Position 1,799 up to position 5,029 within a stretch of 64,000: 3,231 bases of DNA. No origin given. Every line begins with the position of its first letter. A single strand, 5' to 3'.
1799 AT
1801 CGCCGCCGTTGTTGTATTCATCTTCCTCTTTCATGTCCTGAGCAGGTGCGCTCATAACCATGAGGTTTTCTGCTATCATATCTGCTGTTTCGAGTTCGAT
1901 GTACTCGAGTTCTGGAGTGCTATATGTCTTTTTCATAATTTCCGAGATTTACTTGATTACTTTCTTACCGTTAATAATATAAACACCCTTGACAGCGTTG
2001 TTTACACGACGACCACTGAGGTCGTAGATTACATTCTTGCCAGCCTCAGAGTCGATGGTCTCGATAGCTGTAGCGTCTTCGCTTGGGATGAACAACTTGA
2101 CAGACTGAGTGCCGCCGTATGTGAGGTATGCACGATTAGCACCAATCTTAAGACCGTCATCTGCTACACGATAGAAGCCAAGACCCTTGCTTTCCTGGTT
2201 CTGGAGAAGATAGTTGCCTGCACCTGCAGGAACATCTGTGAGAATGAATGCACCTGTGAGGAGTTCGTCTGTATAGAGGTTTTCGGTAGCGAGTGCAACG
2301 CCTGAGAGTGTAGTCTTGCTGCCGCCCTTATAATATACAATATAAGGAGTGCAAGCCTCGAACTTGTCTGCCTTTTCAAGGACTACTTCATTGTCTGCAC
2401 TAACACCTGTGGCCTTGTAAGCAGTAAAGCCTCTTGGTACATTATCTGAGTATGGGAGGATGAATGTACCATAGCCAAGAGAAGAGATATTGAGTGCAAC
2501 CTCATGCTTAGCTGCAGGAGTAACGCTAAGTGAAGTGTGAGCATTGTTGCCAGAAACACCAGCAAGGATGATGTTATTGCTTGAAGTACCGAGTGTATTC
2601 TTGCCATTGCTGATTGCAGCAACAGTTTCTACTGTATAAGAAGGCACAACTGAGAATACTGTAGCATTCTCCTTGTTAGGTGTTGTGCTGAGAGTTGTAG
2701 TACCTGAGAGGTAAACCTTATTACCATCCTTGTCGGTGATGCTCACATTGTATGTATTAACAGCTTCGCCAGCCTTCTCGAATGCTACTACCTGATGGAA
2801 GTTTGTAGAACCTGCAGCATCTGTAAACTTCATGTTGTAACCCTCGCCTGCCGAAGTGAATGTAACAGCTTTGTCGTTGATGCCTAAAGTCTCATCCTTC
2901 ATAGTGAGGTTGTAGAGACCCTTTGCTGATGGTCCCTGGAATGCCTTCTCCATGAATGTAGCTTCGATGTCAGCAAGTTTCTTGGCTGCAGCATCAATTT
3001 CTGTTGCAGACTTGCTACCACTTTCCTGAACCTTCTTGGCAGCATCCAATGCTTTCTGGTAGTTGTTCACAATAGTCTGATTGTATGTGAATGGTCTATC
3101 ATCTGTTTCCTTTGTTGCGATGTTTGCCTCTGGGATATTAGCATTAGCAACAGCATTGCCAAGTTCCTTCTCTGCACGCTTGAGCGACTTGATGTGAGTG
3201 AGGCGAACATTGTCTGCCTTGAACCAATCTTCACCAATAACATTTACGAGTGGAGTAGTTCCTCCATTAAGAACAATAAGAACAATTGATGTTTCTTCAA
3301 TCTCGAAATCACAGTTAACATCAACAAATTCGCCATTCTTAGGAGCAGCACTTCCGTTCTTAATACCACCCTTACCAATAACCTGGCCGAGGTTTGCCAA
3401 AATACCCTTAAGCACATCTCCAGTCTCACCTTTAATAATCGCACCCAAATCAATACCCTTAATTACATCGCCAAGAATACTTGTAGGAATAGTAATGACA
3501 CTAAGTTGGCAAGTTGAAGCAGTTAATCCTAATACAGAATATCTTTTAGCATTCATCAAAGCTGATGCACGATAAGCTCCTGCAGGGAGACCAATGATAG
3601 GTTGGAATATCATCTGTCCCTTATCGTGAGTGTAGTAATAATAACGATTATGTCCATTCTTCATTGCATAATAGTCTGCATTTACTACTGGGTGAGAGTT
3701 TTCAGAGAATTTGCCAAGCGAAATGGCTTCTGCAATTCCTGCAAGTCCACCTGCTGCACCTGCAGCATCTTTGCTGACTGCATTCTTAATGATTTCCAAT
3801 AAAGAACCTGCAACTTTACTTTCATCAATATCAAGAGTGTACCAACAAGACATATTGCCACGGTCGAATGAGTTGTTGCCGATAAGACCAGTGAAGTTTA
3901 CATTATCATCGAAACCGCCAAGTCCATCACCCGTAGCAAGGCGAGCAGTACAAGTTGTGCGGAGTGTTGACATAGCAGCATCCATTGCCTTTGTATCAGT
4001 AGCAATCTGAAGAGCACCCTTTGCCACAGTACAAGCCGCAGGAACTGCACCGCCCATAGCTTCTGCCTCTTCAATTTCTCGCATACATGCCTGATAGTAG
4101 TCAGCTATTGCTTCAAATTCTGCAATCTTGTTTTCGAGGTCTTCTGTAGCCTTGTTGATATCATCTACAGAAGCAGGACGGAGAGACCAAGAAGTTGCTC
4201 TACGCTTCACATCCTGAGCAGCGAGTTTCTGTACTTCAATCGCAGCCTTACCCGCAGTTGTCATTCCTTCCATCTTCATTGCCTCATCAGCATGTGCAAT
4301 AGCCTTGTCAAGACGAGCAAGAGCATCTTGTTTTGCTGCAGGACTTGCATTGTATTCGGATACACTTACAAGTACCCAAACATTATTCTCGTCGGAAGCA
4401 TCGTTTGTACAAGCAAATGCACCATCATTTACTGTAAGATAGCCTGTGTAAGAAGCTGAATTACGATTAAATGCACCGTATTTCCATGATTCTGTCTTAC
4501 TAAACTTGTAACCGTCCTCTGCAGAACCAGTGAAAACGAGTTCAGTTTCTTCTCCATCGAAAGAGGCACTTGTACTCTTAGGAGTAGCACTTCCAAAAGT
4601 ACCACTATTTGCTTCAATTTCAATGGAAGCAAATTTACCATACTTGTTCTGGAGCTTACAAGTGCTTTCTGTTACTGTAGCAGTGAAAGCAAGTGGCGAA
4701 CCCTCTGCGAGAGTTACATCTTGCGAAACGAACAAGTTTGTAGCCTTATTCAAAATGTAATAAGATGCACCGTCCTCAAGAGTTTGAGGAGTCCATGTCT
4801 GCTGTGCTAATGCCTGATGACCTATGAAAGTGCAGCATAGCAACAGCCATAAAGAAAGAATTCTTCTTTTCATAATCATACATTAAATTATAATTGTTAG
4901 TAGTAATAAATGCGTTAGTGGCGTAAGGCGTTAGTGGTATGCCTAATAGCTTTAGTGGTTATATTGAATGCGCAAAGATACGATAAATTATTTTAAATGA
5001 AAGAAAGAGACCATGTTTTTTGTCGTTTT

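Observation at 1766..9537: Duplicated two-gene cassette: giant T9SS-sorted protein followed 12 nt later by an unannotated 56/57-aa acidic peptide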

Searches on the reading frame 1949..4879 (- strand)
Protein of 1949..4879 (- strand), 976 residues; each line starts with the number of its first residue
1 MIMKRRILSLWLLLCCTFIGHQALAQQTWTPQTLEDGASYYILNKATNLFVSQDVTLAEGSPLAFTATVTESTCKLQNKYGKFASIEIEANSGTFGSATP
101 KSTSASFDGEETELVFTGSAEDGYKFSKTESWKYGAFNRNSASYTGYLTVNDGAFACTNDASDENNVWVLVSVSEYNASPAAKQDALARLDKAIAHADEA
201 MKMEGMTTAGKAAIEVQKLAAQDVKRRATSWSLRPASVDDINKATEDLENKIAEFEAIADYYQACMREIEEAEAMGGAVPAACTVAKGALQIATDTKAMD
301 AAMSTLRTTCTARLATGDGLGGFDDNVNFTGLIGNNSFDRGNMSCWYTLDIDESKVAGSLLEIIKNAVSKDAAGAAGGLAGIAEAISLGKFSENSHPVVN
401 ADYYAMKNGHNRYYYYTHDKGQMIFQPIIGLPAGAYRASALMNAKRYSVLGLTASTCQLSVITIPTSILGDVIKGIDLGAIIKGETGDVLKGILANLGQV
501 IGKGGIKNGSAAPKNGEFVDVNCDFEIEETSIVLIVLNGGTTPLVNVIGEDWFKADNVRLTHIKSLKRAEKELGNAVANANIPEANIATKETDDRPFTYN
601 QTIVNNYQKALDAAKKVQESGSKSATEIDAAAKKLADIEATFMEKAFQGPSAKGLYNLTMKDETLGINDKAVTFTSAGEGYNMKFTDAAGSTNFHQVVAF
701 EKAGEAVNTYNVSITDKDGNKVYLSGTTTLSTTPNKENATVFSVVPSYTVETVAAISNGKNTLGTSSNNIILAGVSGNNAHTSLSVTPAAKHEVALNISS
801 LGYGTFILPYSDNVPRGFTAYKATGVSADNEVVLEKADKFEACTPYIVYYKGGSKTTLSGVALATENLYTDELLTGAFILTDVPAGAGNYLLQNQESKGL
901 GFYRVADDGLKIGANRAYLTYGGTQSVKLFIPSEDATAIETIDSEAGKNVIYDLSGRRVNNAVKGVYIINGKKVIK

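Call 2: search_protein_families(library=pfam, proteins=[window:1949-4879:-], max_evalue=1)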
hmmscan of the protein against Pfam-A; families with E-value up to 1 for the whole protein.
window:1949-4879:- (976 aa): 2 families
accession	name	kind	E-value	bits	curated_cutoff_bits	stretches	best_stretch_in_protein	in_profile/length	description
PF24991.2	Ig_NUP210_4th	-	0.013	15.7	25.2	1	711-771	15-75/79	NUP210 forth Ig-like domain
PF00436.31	SSB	-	0.06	13.9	26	1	673-741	27-91/104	Single-strand binding protein family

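Call 3: search_protein_families(library=ncbifam, proteins=[window:1949-4879:-], max_evalue=1)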
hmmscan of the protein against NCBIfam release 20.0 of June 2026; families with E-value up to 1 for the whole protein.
window:1949-4879:- (976 aa): 0 families

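Call 34: find_homologous_proteins(query=window:1949-4879:-, max_evalue=0.00001)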
Query window:1949-4879:- (976 aa): 8 proteins with E <= 0.00001 among 8000 candidates.
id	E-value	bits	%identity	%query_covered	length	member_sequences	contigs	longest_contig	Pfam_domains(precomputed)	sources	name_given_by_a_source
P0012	0.0e+0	2152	100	100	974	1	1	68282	-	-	-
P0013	0.0e+0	1194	58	100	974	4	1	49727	-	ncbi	-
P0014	0.0e+0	1119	58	100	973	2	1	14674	-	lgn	-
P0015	3.7e-288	977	54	98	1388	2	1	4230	-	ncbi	-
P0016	2.0e-220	753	44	97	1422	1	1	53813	-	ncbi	-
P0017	2.7e-136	474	37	79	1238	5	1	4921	-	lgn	-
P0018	2.0e-97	346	40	58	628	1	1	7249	PF00404.25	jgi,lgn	-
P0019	2.1e-19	88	30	40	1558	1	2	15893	PF02368.25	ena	-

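Call 35: find_encoding_contigs(protein=P0013, flank=8000, max_places=3)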
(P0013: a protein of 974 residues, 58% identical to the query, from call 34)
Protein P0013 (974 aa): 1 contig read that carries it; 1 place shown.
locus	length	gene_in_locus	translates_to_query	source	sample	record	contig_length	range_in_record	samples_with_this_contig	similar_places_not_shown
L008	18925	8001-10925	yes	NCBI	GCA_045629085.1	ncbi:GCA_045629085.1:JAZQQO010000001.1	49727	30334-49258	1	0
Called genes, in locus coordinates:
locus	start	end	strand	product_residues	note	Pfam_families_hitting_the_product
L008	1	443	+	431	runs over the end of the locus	PF00815:Histidinol_dh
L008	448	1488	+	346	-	PF00155:Aminotran_1_2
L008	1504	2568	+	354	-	PF00475:IGPD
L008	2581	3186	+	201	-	PF21176:RecR_HhH, PF02132:RecR_ZnF, PF01751:Toprim (weak), PF13662:Toprim_4, PF21175:RecR_C (weak)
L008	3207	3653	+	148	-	-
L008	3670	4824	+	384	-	PF00535:Glycos_transf_2, PF13641:Glyco_tranf_2_3, PF13632:Glyco_trans_2_3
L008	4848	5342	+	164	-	PF13302:Acetyltransf_3, PF00583:Acetyltransf_1, PF13508:Acetyltransf_7 (weak)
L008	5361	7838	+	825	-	PF02837:Glyco_hydro_2_N, PF22666:Glyco_hydro_2_N2 (faint), PF00703:Glyco_hydro_2, PF02836:Glyco_hydro_2_C, PF16355:DUF4982, PF18565:Glyco_hydro2_C5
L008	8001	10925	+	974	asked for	-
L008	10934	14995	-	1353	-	PF13604:AAA_30 (weak), PF13086:AAA_11, PF13245:AAA_19, PF13086:AAA_11, PF13087:AAA_12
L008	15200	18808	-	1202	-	PF01074:Glyco_hydro_38N, PF09261:Alpha-mann_mid, PF07748:Glyco_hydro_38C, PF17677:Glyco_hydro38C2, PF00754:F5_F8_type_C, PF22633:F5_F8_type_C_2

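Call 36: find_encoding_contigs(protein=P0016, flank=8000, max_places=3)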
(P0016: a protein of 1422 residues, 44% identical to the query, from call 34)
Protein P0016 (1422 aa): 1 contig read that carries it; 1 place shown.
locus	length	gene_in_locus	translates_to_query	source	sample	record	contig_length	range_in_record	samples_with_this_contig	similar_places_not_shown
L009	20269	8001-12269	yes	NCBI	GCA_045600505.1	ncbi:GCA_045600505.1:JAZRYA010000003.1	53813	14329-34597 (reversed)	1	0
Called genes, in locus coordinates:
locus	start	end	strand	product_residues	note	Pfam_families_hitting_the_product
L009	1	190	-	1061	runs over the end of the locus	PF17128:DUF5107, PF00515:TPR_1 (faint), PF07719:TPR_2 (faint), PF13431:TPR_17 (faint), PF13432:TPR_16 (faint)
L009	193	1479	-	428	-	PF00083:Sugar_tr, PF07690:MFS_1, PF06609:TRI12 (weak), PF00083:Sugar_tr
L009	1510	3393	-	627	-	PF00251:Glyco_hydro_32N (faint), PF22847:Glyco_hydro_43_rel, PF04616:Glyco_hydro_43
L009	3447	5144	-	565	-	PF19543:GH123_N, PF22680:Glyco_hydro_123_N_2, PF13320:GH123_cat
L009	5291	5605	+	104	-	-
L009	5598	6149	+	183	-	PF04542:Sigma70_r2, PF07638:Sigma70_ECF (faint), PF08281:Sigma70_r4_2, PF04545:Sigma70_r4 (weak)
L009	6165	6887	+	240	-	-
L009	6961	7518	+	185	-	PF00255:GSHPx, PF00578:AhpC-TSA (weak), PF08534:Redoxin (faint)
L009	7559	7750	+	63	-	-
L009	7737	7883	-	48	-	-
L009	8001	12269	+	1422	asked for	-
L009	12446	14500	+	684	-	-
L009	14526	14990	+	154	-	PF03449:GreA_GreB_N, PF01272:GreA_GreB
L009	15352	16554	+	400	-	PF07690:MFS_1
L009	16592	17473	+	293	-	PF00722:Glyco_hydro_16 (faint)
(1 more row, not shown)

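Call 37: find_encoding_contigs(protein=P0018, flank=8000, max_places=3)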
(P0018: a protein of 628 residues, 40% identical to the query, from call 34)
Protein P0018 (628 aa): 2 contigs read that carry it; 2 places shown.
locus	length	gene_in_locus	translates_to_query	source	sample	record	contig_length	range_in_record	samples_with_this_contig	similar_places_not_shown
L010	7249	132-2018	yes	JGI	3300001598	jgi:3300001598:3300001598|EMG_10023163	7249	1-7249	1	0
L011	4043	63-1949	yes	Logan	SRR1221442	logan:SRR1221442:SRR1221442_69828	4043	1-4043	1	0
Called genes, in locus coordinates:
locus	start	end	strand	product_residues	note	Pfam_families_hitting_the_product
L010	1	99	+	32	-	?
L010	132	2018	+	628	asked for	PF00404:Dockerin_1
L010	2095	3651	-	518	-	-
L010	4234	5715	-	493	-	PF12708:Pect-lyase_RHGA_epim, PF00295:Glyco_hydro_28, PF13229:Beta_helix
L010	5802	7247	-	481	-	?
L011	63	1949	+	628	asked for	PF00404:Dockerin_1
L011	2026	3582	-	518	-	-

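Call 38: find_encoding_contigs(protein=P0019, flank=8000, max_places=3)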
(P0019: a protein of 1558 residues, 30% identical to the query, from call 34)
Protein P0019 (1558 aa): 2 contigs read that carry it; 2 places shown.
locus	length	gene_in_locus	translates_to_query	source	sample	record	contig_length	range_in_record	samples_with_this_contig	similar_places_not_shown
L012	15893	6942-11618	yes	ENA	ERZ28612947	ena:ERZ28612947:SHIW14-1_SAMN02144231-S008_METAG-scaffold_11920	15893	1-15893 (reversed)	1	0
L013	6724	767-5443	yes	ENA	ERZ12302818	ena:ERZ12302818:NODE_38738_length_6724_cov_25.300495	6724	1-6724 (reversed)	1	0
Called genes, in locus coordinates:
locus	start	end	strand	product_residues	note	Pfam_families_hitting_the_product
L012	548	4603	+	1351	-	PF00404:Dockerin_1 (weak)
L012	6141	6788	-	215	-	-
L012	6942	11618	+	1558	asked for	PF02368:Big_2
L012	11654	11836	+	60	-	-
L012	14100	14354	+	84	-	-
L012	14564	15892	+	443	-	?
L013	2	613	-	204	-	?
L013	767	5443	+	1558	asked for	PF02368:Big_2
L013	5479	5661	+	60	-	-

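Call 53: find_encoding_contigs(protein=P0017, flank=3000, max_places=3)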
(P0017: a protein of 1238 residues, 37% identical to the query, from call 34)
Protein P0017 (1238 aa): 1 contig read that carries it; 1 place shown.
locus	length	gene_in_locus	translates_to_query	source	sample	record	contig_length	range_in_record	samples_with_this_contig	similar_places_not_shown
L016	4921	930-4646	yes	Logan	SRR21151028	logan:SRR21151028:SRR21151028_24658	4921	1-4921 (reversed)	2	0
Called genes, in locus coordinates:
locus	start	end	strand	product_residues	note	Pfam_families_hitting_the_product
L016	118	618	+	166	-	PF00588:SpoU_methylase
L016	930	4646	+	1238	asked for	-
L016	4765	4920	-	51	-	?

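Call 59: search_protein_families(library=ncbifam, proteins=[L012:11654-11836:+], max_evalue=5)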
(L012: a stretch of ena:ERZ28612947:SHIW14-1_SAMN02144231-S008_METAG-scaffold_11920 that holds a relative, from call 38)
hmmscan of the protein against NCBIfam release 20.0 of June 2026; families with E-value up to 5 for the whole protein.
L012:11654-11836:+ (60 aa): 0 families

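Call 76: predict_structure(alignment_id=A8)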
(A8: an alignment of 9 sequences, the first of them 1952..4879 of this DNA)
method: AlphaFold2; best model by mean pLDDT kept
length: 976 residues; sequences in the alignment: 9
mean_pLDDT: 73.2   pTM: 0.53
mean pLDDT of the five models: 73.2, 70.3, 68.6, 68.5, 67.0
residues with pLDDT >= 90: 171; 70-90: 445; 50-70: 230; < 50: 130
segments of 3 or more residues with pLDDT < 50: 1-6, 14-26, 368-377, 448-453, 542-547, 691-693, 749-782, 866-880, 895-898, 913-916, 927-939, 954-956, 972-976
pLDDT, mean of each block of 10 residues (from residue 1): 46 41 50 91 89 77 88 91 92 87 90 92 93 87 94 85 92 80 82 92 87 93 88 75 88 89 88 78 87 87 80 64 81 80 81 61 49 44 76 78 78 77 82 91 67 66 79 60 64 80 79 86 88 84 51 87 89 90 72 72 91 90 84 90 80 74 58 62 60 65 79 76 70 82 62 45 37 31 64 70 66 86 63 75 74 78 51 36 59 54 61 51 49 42 57 55 55 47
secondary structure, 60 per line:
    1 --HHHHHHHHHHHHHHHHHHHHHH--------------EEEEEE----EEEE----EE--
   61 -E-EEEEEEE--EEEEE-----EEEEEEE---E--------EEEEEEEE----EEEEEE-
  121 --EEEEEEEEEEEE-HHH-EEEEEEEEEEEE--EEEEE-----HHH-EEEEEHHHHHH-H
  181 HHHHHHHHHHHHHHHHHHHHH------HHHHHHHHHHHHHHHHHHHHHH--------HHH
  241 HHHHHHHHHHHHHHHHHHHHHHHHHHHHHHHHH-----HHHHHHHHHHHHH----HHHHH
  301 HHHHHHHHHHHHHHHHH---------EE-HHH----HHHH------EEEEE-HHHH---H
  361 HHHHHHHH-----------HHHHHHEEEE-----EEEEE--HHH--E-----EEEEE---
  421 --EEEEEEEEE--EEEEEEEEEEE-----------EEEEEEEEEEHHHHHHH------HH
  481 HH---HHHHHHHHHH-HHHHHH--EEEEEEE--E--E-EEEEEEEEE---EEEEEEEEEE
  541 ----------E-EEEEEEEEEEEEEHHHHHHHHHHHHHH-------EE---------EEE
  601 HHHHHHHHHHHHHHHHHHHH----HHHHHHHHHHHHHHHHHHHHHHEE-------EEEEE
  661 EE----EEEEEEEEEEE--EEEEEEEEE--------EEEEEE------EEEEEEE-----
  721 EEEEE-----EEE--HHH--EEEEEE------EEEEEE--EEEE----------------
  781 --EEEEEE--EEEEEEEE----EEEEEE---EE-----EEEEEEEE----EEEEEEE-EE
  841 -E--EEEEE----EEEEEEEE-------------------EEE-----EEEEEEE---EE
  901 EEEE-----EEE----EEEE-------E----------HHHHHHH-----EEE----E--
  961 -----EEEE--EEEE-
elements in order (helices of 4 or more, strands of 3 or more residues): H3-24 E39-44 E49-52 E64-70 E73-77 E83-89 E102-109 E114-119 E123-134 E140-151 E154-158 E168-172 H173-178 H180-201 H208-229 H238-273 H279-291 H296-317 H337-340 E347-351 H353-356 H360-368 H380-385 E386-389 E395-399 E413-417 E423-431 E434-444 E456-465 H466-472 H479-482 H486-495 H497-502 E505-511 E519-527 E531-540 E553-565 H566-579 E598-600 H601-620 H625-646 E656-662 E667-677 E680-688 E697-702 E709-715 E721-725 E731-733 E741-746 E753-758 E761-764 E783-788 E791-798 E803-808 E819-826 E831-837 E845-849 E854-861 E881-883 E889-895 E899-904 E910-912 E917-920 H939-945 E951-953 E966-969 E972-975

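Call 78: fold_search(model_id=the predicted structure, library=pdb)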
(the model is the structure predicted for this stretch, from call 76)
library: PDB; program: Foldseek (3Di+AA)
matches with E <= 10: 849; with E <= 0.001: 21
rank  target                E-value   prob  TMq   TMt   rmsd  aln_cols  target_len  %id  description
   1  9h9a                  9.9e-06  0.82  0.09  0.08  28.6       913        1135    8  native structure of the full-length pesticidal protein Cry8Ba2, from crystals formed in vivo (form 1) (released 2025-12-03)
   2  8w7n                  3.6e-05  0.99  0.10  0.10  23.5       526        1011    8  Crystal structure of the in-cell Cry1Aa purified from Bacillus thuringiensis (released 2024-03-06)
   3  6qev_B                3.8e-05  0.98  0.10  0.07  28.9       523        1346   10  EngBF DARPin Fusion 4b B6 (released 2019-11-06)
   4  6qfk_A                5.1e-05  0.99  0.10  0.07  29.7       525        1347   11  EngBF DARPin Fusion 4b G10 (released 2019-11-06)
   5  8hhv_A                1.1e-04  1.00  0.10  0.20   6.0       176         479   11  endo-alpha-D-arabinanase EndoMA1 from Microbacterium arabinogalactanolyticum (released 2023-08-16)
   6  8ic1_A                1.2e-04  1.00  0.10  0.20   6.0       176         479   11  endo-alpha-D-arabinanase EndoMA1 D51N mutant from Microbacterium arabinogalactanolyticum in complex with arabinooligos (released 2023-08-16)
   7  9arj_B                1.2e-04  0.98  0.13  0.11  28.0       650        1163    9  CryoEM structure of BoNT-NTNH-OrfX2 complex from Clostridium botulinum E1, major class (released 2025-01-22)
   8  7jrl                  1.2e-04  1.00  0.09  0.15  12.2       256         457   11  The structure of CBM51-2 in complex with GlcNAc and INT domains from Clostridium perfringens ZmpB (released 2021-02-03)
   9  4w8j                  1.2e-04  0.93  0.10  0.09  23.2       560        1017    9  Structure of the full-length insecticidal protein Cry1Ac reveals intriguing details of toxin packaging into in vivo form (released 2014-09-17)
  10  6sh9_B                1.6e-04  0.95  0.10  0.07  29.4       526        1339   10  EngBF DARPin Fusion 4b D12 (released 2019-11-06)
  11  9h99                  1.6e-04  0.23  0.08  0.08  31.6      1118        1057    7  Native structure of the full-length pesticidal protein Cry1Ca18 at pH7, from crystals formed in vivo (released 2025-11-12)
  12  9ea9_B                1.7e-04  0.97  0.13  0.11  30.7       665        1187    8  Crystal structure of BoNT/A-NTNH-HA70 -VHH_F12-VHH_H7-Fab_NTNH complex (released 2025-09-17)
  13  3fl7                  1.8e-04  0.82  0.11  0.19  24.7       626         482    8  Crystal structure of the human ephrin A2 ectodomain (released 2009-01-27)
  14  7jrm                  2.0e-04  1.00  0.09  0.14  12.9       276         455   10  The structure of CBM51-2 and INT domains from Clostridium perfringens ZmpB (released 2021-02-03)
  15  3v0a_B                3.2e-04  0.98  0.14  0.12  28.7       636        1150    9  2.7 angstrom crystal structure of BoNT/Ai in complex with NTNHA (released 2012-03-14)
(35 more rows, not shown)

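Call 106: find_encoding_contigs(protein=P0012, flank=10000, max_places=3)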
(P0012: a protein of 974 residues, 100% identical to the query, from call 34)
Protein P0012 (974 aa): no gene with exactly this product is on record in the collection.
